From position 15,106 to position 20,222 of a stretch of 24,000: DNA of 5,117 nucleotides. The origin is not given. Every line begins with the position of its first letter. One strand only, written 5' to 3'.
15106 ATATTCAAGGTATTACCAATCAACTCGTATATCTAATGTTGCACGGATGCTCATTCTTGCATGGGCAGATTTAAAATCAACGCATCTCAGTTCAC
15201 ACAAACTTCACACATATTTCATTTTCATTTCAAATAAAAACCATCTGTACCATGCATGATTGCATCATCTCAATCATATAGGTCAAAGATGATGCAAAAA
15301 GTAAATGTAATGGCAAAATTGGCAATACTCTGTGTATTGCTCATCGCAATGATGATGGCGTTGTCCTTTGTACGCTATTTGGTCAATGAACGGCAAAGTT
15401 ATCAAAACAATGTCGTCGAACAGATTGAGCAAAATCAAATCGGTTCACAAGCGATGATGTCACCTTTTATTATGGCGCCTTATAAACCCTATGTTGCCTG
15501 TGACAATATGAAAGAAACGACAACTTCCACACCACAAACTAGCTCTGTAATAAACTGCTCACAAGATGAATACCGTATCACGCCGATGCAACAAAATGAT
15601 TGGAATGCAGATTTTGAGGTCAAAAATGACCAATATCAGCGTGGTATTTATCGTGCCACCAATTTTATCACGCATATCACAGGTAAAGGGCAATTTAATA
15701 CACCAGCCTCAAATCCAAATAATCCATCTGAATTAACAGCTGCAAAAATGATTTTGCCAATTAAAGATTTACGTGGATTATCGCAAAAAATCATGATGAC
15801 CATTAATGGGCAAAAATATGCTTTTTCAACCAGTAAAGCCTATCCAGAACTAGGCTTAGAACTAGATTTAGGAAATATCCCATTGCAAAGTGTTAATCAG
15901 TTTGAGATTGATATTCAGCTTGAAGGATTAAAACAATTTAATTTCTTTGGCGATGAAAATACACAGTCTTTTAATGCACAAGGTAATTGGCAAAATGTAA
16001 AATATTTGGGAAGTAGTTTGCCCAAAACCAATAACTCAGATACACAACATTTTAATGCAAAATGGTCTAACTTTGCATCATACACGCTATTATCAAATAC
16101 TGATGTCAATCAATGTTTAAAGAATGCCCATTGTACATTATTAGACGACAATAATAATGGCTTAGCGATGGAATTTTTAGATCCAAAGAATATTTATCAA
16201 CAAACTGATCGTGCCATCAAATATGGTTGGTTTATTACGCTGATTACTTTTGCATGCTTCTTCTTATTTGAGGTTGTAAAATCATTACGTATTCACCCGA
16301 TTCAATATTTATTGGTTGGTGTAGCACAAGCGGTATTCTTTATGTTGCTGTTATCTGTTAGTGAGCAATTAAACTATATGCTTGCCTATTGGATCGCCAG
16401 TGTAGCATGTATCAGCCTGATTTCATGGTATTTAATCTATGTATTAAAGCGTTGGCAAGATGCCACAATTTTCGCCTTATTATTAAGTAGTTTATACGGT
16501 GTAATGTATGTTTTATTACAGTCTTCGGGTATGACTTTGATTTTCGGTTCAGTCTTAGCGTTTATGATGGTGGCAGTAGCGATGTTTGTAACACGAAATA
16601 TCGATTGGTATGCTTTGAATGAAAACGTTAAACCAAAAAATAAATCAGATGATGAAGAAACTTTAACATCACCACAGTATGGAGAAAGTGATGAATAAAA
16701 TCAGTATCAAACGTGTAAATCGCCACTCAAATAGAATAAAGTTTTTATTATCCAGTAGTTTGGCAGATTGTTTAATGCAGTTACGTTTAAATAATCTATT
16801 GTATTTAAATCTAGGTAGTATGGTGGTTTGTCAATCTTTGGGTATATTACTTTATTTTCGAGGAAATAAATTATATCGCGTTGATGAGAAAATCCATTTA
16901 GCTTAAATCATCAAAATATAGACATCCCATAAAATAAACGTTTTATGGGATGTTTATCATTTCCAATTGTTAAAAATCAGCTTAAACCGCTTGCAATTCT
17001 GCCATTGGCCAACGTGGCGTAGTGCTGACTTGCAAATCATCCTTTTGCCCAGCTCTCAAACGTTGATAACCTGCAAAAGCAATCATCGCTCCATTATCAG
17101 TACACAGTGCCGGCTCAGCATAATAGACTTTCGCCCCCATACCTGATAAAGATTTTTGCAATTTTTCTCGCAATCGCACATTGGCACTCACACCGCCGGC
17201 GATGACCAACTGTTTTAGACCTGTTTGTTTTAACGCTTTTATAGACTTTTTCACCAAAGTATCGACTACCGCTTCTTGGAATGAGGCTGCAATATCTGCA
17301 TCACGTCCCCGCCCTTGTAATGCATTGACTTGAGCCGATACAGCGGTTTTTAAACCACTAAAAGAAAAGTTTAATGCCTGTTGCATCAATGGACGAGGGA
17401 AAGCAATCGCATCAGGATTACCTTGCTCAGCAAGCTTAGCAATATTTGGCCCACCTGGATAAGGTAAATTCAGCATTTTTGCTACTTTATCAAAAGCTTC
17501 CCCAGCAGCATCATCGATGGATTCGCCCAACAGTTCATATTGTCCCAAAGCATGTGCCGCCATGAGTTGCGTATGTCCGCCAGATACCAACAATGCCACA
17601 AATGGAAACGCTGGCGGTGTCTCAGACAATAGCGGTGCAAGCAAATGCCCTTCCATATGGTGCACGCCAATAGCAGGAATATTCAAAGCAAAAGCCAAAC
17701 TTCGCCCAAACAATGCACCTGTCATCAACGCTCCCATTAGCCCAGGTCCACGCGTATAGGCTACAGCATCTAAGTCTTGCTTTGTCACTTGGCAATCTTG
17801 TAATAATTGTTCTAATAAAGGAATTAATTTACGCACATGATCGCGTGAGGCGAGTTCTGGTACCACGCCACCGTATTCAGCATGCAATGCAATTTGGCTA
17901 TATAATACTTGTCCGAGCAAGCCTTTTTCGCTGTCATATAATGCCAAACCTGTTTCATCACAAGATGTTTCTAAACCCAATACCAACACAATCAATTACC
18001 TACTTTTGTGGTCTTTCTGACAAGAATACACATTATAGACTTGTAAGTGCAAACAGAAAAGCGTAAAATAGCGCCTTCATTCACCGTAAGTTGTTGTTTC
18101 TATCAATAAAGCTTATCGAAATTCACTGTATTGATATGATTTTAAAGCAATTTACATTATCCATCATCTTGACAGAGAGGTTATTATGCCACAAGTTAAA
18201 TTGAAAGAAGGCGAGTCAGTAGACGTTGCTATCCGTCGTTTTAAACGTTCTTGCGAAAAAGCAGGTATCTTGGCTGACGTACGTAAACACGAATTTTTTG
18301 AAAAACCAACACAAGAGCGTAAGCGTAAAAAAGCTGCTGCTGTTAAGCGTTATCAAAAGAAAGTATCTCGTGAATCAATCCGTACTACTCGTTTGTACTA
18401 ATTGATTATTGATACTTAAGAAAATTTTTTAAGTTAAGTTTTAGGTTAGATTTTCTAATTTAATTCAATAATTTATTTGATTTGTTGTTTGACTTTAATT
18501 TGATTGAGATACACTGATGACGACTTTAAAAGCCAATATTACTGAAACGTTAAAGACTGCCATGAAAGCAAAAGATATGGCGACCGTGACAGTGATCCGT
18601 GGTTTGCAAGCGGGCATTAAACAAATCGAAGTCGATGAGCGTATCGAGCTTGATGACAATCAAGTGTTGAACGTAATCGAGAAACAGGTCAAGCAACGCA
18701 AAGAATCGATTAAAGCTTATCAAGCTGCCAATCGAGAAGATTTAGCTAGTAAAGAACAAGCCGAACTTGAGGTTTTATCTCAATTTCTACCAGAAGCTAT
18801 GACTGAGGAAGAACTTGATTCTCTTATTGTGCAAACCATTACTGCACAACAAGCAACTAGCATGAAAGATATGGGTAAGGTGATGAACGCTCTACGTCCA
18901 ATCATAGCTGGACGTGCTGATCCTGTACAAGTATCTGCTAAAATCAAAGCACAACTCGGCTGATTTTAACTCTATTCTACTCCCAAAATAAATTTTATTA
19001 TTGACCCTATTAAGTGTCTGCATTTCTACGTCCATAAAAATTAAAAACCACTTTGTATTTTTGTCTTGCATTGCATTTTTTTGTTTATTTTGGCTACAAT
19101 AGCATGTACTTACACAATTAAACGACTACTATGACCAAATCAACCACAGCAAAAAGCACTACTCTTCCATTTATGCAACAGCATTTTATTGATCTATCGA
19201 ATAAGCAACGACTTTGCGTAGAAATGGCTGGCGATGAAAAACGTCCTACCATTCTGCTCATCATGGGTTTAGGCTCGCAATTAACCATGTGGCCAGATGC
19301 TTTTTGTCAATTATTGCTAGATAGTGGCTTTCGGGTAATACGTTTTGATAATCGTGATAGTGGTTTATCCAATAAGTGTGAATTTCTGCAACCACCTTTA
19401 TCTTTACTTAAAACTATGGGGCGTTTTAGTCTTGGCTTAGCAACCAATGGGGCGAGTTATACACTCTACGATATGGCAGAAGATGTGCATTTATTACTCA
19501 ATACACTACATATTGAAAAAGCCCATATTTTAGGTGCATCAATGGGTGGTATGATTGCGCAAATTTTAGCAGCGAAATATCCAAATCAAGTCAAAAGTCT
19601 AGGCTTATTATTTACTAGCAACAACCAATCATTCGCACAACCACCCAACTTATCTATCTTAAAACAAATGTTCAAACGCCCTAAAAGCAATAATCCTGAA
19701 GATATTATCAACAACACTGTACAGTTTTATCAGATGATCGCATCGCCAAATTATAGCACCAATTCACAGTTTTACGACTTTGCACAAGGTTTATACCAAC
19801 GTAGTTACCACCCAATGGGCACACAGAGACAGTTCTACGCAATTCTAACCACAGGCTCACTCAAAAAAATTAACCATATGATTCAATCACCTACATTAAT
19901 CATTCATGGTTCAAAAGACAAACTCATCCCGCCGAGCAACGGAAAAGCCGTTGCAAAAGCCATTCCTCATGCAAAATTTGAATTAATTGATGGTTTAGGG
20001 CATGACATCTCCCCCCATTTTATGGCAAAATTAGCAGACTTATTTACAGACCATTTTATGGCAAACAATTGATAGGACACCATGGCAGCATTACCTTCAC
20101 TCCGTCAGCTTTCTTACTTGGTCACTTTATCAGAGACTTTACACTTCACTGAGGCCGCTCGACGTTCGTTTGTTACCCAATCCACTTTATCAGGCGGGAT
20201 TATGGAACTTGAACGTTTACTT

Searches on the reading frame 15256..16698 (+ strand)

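Call 57: search_protein_families(library=pfam, proteins=[window:15256-16698:+], max_evalue=0.001)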
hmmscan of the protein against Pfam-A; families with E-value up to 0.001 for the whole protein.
window:15256-16698:+ (480 aa): 1 family
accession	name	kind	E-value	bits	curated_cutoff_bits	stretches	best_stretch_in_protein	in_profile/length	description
PF06123.17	CreD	-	1.2e-104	351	23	1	18-452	2-428/428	Inner membrane protein CreD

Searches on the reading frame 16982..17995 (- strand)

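Call 57: search_protein_families(library=pfam, proteins=[window:16982-17995:-], max_evalue=0.001)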
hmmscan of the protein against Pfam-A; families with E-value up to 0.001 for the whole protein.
window:16982-17995:- (337 aa): 3 families
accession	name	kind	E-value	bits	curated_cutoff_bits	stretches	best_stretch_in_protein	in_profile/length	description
PF00814.31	TsaD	-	7.6e-102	341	24.8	1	26-307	2-264/264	tRNA N6-adenosine threonylcarbamoyltransferase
PF22521.2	HypF_C_2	-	4.1e-10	40.3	27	1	214-302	148-236/241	Carbamoyltransferase, Kae1-like Domain, second subdomain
PF02543.21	Carbam_trans_N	-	9.8e-07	28.9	24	1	223-290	264-329/346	Carbamoyltransferase N-terminus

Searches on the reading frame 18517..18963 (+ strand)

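Call 57: search_protein_families(library=pfam, proteins=[window:18517-18963:+], max_evalue=0.001)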
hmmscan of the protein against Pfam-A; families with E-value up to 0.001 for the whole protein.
window:18517-18963:+ (148 aa): 1 family
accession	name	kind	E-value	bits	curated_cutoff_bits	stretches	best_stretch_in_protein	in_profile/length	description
PF09424.15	YqeY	-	5.3e-49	166.4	27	1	6-147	2-143/143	Yqey-like protein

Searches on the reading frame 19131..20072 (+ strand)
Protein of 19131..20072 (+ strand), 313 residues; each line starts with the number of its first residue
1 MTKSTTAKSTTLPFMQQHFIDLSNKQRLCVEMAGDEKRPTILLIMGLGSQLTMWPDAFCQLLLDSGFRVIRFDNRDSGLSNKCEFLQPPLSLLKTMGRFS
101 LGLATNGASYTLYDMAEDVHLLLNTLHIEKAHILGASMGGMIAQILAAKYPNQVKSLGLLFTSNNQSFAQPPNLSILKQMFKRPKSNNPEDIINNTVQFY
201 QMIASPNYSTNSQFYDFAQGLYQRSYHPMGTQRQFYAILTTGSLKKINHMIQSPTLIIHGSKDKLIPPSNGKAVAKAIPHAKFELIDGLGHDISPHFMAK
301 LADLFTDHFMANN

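Call 57: search_protein_families(library=pfam, proteins=[window:19131-20072:+], max_evalue=0.001)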
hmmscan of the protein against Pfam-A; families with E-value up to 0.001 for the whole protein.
window:19131-20072:+ (313 aa): 6 families
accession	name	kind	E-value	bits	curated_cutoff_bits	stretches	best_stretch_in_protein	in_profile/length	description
PF00561.26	Abhydrolase_1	-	2e-28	100.1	25.8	1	39-293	1-240/245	alpha/beta hydrolase fold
PF12146.15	Hydrolase_4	-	2.6e-16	60.1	27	1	36-293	2-234/239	Serine aminopeptidase, S33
PF12697.13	Abhydrolase_6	-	4.9e-10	40.9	26.3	1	52-297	12-208/217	Alpha/beta hydrolase family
PF00326.27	Peptidase_S9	-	0.00014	21.9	22.6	0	204-278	93-170/213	Prolyl oligopeptidase family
PF02230.22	Abhydrolase_2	-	0.00024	21.4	23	0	248-303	151-211/217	Phospholipase/Carboxylesterase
PF00756.26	Esterase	-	0.00099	19.4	22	0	131-160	117-146/251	Putative esterase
